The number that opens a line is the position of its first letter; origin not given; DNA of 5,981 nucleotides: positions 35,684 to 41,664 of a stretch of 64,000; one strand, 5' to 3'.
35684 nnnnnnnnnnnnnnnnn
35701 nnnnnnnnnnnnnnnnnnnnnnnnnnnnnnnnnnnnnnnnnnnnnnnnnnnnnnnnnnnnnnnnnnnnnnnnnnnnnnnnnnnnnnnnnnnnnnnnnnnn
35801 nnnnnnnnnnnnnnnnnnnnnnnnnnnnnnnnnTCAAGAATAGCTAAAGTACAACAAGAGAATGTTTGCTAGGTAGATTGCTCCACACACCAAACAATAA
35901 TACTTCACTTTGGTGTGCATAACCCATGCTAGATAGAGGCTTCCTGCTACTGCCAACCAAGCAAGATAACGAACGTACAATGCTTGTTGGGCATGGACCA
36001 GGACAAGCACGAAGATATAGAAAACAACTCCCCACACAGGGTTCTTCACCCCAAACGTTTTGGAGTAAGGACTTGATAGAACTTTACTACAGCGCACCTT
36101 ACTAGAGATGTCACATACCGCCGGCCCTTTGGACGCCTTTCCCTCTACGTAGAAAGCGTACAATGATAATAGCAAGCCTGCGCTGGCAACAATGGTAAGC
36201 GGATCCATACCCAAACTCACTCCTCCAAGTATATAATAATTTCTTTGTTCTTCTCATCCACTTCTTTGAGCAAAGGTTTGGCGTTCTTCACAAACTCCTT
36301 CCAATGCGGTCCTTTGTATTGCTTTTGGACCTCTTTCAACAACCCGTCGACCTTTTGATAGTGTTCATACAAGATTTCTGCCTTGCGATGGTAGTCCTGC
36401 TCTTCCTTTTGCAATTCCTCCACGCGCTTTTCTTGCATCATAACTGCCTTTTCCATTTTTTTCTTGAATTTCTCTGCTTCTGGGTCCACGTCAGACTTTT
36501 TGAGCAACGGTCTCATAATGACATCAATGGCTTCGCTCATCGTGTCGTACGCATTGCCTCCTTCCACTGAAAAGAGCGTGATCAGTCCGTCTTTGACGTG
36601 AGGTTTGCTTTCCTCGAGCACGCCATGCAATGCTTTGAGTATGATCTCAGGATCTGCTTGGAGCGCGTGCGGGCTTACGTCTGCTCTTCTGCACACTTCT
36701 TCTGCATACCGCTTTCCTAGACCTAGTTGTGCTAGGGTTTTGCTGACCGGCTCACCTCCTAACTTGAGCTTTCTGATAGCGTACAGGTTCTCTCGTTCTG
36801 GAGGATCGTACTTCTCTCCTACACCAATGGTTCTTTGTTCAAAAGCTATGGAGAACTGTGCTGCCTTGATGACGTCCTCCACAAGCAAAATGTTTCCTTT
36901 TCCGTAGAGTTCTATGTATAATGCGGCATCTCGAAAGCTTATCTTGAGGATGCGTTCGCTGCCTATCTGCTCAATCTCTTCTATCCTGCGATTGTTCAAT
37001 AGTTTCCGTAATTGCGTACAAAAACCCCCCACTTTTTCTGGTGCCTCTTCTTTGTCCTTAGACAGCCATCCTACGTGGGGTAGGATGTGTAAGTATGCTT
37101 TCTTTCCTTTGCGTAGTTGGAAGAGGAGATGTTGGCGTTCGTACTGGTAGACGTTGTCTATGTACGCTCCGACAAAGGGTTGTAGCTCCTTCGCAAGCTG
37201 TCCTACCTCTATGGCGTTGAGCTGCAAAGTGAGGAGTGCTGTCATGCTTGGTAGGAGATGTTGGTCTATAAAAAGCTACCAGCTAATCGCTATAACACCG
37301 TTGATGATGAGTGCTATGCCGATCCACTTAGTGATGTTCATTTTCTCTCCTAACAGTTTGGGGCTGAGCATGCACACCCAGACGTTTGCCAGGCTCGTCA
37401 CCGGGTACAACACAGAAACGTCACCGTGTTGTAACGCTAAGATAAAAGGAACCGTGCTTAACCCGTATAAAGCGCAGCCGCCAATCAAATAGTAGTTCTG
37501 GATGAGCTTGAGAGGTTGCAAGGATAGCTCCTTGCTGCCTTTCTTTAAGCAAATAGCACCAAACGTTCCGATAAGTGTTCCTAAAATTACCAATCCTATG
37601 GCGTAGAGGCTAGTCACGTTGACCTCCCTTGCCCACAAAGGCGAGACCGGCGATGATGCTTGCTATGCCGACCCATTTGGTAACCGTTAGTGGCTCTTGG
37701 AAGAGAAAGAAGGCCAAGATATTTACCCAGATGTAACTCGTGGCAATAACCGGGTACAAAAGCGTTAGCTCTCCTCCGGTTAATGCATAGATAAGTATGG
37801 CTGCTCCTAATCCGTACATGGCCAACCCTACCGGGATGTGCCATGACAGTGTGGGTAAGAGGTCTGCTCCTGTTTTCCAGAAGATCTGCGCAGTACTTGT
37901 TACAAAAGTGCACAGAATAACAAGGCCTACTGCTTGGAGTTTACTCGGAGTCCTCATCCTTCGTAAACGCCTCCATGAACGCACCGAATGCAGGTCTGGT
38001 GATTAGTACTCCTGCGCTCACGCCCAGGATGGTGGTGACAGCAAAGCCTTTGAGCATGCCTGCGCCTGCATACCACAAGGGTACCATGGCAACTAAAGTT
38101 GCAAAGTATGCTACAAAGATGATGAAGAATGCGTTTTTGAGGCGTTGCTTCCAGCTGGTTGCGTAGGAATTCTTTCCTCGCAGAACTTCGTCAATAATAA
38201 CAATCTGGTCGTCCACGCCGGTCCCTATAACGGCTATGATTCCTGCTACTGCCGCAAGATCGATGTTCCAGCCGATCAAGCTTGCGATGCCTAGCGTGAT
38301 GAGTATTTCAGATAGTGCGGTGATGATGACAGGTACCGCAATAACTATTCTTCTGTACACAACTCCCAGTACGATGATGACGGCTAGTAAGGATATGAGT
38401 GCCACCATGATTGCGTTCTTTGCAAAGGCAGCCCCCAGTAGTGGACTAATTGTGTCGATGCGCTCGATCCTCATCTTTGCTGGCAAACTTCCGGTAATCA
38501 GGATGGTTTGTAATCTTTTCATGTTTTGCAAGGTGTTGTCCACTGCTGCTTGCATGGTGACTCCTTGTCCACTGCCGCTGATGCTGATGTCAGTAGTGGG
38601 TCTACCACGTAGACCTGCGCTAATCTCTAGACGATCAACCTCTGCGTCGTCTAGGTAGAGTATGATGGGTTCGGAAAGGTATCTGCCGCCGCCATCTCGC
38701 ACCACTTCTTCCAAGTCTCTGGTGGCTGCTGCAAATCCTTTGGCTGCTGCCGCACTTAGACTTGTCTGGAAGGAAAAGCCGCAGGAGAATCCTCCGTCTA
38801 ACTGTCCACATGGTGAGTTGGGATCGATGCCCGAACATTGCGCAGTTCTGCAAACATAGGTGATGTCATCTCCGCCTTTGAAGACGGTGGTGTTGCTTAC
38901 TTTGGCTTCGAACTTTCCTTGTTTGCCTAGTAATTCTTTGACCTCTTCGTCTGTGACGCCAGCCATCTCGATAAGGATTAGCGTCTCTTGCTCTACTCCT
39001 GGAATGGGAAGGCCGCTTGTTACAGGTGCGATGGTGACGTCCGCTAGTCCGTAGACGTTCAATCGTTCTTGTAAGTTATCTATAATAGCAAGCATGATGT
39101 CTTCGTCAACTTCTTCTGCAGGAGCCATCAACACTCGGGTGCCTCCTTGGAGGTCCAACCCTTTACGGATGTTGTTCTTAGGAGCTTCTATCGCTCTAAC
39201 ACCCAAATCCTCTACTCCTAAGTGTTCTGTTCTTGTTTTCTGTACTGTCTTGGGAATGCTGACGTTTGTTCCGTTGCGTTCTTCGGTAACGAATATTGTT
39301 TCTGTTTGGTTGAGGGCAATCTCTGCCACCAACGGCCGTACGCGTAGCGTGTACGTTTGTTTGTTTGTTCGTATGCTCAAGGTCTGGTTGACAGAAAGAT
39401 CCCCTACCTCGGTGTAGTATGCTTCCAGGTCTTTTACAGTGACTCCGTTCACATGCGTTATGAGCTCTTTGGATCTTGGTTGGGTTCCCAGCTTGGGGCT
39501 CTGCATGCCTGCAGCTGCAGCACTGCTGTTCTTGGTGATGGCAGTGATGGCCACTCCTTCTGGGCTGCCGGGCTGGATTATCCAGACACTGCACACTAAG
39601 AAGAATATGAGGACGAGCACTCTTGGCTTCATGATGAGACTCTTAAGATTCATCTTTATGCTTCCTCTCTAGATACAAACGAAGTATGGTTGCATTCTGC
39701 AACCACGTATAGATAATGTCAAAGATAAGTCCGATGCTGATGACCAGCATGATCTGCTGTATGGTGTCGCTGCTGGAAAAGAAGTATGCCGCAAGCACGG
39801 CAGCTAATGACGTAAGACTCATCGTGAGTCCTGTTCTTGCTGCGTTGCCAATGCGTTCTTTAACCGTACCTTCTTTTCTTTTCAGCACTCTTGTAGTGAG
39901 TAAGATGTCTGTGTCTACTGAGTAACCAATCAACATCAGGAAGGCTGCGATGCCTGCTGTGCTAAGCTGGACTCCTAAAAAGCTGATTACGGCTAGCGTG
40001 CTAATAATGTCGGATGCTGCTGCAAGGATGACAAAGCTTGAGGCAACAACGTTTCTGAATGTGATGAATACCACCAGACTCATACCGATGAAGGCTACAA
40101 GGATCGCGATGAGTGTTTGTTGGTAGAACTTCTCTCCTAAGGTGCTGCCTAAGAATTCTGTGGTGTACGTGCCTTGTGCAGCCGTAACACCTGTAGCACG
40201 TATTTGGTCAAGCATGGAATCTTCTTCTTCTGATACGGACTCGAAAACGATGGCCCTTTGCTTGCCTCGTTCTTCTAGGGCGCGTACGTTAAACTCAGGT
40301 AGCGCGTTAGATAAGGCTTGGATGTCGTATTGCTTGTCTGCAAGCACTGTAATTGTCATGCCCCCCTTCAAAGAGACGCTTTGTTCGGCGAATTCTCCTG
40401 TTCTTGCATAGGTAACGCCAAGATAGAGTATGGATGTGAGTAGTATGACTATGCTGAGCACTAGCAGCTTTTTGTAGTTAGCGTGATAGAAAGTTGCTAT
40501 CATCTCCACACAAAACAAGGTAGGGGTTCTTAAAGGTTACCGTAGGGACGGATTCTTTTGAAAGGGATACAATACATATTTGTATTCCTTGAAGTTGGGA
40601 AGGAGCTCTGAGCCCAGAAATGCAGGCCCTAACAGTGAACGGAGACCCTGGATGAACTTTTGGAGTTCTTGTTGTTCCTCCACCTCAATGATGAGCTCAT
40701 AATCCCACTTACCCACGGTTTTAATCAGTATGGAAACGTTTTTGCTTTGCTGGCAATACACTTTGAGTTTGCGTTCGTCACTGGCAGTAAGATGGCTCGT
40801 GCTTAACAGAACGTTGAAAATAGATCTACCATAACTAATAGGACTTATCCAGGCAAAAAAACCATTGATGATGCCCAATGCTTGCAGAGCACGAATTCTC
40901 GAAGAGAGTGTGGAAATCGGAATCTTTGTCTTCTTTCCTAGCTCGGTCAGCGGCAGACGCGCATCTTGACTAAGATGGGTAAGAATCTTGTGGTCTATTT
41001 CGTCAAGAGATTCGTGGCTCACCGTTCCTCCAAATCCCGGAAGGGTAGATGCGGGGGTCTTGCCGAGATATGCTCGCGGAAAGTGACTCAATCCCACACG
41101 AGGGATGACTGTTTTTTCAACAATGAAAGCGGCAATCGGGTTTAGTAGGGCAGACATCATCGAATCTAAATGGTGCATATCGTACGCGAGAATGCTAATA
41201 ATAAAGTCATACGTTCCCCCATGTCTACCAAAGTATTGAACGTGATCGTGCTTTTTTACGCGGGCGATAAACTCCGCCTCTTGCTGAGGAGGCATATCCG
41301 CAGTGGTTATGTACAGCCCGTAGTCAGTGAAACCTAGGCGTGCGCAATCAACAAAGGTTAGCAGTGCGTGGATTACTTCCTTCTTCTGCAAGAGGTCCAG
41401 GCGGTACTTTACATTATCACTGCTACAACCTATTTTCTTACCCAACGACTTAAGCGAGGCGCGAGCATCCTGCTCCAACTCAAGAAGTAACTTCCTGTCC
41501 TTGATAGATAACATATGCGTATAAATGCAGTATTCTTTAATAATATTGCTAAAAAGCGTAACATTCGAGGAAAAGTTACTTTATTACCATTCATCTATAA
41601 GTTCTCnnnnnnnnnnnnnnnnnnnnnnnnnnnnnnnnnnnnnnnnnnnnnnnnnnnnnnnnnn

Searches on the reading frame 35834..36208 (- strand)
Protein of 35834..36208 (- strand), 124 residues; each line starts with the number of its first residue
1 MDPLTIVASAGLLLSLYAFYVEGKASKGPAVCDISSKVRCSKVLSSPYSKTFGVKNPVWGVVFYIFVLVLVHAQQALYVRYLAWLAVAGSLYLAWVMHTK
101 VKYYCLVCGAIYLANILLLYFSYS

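Call 9: search_protein_families(library=pfam, proteins=[window:35834-36208:-], max_evalue=0.001)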
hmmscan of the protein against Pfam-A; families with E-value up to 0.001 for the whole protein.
window:35834-36208:- (124 aa): 1 family
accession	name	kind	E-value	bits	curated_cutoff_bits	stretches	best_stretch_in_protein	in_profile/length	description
PF07884.19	VKOR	-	1.1e-22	81.1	27.5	1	4-122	3-133/134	Vitamin K epoxide reductase family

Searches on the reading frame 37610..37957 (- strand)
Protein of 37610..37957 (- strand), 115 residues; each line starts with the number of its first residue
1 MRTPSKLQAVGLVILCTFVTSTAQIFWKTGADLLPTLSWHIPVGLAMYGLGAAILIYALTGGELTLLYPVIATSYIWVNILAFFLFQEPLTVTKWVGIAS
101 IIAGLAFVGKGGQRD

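Call 45: search_protein_families(library=pfam, proteins=[window:37610-37957:-], max_evalue=0.0001)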
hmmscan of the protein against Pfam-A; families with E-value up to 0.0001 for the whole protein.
window:37610-37957:- (115 aa): 1 family
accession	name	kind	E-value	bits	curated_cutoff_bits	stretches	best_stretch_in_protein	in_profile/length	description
PF00892.27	EamA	-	5.4e-07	30.4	28.2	1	10-108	34-133/135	EamA-like transporter family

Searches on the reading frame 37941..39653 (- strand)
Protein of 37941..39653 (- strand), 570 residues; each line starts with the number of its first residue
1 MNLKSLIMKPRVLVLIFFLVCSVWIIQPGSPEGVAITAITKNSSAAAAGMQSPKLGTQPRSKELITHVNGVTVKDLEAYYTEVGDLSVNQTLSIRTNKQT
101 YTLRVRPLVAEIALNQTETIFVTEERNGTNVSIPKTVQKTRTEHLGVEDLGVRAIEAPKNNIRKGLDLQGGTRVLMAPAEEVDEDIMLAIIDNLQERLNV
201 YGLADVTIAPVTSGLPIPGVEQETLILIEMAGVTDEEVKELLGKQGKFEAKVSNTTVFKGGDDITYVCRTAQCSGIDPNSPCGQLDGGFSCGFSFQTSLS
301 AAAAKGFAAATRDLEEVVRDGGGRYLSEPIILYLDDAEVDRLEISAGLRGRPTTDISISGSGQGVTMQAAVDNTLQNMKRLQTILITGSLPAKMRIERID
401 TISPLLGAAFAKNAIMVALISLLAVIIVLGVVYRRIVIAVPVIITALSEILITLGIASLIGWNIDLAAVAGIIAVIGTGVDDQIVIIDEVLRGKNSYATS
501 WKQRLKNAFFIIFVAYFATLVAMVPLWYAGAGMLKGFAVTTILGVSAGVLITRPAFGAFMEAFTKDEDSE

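Call 9: search_protein_families(library=pfam, proteins=[window:37941-39653:-], max_evalue=0.001)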
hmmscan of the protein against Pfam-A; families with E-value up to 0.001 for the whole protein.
window:37941-39653:- (570 aa): 1 family
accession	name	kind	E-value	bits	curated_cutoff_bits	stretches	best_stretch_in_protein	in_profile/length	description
PF02355.23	SecD_SecF_C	-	2.1e-20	73.4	20.5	1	393-550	12-173/189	Protein export membrane protein SecD/SecF, C-terminal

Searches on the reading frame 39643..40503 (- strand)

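Call 9: search_protein_families(library=pfam, proteins=[window:39643-40503:-], max_evalue=0.001)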
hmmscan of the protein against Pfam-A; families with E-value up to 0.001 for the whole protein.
window:39643-40503:- (286 aa): 1 family
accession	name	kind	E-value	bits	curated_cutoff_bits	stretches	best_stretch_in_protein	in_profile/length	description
PF02355.23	SecD_SecF_C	-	5.4e-31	107.9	20.5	1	111-279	14-188/189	Protein export membrane protein SecD/SecF, C-terminal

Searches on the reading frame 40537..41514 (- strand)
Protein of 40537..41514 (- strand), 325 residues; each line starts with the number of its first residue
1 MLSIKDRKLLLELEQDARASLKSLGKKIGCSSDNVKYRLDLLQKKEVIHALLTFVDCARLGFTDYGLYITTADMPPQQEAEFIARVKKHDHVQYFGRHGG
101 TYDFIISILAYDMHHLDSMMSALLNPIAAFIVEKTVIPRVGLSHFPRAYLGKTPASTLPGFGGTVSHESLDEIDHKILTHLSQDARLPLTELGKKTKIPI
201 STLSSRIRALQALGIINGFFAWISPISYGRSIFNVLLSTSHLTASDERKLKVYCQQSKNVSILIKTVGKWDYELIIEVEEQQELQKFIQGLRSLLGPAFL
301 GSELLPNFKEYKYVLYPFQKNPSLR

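Call 9: search_protein_families(library=pfam, proteins=[window:40537-41514:-], max_evalue=0.001)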
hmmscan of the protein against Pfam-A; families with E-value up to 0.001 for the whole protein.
window:40537-41514:- (325 aa): 6 families
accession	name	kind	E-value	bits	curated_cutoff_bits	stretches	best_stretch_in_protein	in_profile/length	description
PF13404.12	HTH_AsnC-type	-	2.6e-21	75.6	27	2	170-211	1-42/42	AsnC-type helix-turn-helix domain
PF13412.12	HTH_24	-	8.5e-19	67.3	21.9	2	170-216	1-47/48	Winged helix-turn-helix DNA-binding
PF01037.27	AsnC_trans_reg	-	6.2e-10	39.3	25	1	76-127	7-59/73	Lrp/AsnC ligand binding domain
PF12840.13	HTH_20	-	6.3e-07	29.7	27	0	177-217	9-49/51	Helix-turn-helix domain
PF01047.28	MarR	-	1e-05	25.7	24.6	0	175-217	6-48/59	MarR family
PF17747.7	VID27_PH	-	0.00044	20.9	23.2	0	251-286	18-54/109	VID27 PH-like domain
